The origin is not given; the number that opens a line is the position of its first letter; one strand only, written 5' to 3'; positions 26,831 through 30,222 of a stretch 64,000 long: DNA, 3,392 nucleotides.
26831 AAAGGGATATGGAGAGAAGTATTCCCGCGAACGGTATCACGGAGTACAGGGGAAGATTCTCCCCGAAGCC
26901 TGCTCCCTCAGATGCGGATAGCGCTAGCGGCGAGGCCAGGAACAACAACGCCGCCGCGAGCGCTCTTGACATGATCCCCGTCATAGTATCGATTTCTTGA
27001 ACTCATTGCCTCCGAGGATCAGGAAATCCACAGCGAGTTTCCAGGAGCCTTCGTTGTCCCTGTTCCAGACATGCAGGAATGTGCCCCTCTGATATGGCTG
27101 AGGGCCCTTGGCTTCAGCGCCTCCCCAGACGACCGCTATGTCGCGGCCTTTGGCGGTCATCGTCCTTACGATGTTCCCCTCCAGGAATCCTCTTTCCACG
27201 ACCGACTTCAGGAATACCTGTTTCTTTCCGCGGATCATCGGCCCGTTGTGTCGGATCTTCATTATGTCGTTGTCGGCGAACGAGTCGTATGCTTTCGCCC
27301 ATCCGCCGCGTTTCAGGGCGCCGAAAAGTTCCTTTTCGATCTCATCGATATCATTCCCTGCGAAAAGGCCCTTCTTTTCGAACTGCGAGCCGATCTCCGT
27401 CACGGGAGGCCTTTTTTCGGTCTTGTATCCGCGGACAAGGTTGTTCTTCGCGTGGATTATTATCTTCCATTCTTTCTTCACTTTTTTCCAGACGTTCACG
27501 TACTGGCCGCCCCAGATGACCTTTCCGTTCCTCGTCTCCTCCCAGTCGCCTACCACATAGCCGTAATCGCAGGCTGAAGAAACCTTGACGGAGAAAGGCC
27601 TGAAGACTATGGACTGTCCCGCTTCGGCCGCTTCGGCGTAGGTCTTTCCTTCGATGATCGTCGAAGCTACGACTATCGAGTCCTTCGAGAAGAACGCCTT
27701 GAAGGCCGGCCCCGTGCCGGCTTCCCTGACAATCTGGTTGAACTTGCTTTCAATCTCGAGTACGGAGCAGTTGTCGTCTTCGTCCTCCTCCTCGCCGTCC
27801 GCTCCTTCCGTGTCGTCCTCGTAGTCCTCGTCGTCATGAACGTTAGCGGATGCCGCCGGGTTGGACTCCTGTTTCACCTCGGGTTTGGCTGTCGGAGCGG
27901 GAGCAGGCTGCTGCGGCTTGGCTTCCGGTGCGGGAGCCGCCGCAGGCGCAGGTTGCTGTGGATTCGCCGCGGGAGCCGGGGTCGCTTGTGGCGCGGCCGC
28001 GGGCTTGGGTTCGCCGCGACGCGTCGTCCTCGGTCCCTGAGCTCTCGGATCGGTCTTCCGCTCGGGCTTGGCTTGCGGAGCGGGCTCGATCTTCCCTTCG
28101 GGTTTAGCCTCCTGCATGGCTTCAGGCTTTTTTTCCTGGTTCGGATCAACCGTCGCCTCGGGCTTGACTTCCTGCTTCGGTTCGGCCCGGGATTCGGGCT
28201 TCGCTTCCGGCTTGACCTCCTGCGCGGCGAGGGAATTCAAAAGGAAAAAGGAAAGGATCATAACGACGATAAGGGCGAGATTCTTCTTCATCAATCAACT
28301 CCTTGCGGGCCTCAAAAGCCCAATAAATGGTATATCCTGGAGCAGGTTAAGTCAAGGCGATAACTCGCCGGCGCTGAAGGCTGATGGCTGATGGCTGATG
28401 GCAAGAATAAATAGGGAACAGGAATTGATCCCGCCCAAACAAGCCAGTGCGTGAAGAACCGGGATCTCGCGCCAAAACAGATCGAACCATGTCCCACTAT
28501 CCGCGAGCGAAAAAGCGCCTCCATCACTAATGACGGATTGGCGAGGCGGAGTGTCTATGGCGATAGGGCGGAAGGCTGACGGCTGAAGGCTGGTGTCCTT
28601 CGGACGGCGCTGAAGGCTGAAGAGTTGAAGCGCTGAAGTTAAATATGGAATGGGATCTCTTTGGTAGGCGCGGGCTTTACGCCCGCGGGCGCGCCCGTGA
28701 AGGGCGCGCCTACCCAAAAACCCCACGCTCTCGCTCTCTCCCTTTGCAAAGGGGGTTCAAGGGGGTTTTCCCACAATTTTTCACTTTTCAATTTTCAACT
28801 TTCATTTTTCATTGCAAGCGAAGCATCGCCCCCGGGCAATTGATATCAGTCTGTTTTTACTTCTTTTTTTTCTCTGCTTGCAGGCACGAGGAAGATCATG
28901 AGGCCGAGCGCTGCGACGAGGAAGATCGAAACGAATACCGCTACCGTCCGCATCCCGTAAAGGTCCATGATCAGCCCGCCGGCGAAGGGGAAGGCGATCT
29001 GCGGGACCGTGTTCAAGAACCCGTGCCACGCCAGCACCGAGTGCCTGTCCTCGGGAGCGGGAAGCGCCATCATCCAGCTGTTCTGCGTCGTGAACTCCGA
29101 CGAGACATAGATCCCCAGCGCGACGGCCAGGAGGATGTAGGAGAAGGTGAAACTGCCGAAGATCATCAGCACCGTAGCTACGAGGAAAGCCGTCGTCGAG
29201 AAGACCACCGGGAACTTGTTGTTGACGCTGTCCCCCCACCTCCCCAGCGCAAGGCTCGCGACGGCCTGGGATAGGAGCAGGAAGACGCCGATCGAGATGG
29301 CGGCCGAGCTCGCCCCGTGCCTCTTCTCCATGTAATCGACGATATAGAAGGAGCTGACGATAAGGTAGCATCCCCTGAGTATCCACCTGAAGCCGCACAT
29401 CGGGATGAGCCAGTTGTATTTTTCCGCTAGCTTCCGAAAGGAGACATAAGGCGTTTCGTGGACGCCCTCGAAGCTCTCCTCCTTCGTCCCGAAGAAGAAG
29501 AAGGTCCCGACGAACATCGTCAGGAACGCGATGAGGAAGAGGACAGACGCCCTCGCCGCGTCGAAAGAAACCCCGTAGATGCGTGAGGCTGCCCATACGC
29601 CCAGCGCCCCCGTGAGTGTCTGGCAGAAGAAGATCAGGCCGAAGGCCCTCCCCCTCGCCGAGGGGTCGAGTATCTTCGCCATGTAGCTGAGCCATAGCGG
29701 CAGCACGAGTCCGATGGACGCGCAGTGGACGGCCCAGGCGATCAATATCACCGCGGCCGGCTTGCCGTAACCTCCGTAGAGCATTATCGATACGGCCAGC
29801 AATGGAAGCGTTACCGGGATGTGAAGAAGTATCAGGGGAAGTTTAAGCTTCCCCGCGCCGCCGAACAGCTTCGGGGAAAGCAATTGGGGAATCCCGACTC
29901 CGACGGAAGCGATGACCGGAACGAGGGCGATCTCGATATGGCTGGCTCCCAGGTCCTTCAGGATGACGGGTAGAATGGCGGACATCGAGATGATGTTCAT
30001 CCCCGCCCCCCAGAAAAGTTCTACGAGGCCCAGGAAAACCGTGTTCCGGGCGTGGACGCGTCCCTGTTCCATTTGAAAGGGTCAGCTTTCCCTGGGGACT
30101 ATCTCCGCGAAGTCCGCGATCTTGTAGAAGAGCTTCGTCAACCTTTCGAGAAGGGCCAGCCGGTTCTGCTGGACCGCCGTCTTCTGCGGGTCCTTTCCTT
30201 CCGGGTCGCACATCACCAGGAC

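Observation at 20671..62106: Novel-looking modular AT-rich intergenic repeat family (BOX-like): 8 loci, ~15 units, in a 60% GC genome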

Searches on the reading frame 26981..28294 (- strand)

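Call 23: search_protein_families(library=pfam, proteins=[window:26981-28294:-])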
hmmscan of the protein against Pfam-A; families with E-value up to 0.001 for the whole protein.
window:26981-28294:- (437 aa): 1 family
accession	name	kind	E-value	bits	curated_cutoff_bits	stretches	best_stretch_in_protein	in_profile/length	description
PF14534.12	DUF4440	-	4.9e-11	43.5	25.2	1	180-278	3-107/107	Domain of unknown function (DUF4440)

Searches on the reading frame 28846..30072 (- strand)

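Call 23: search_protein_families(library=pfam, proteins=[window:28846-30072:-])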
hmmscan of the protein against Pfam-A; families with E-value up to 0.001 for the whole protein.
window:28846-30072:- (408 aa): 1 family
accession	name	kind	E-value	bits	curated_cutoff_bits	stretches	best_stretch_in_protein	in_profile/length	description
PF07690.21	MFS_1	-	1.5e-27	96.9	33.4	2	23-362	8-347/347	Major Facilitator Superfamily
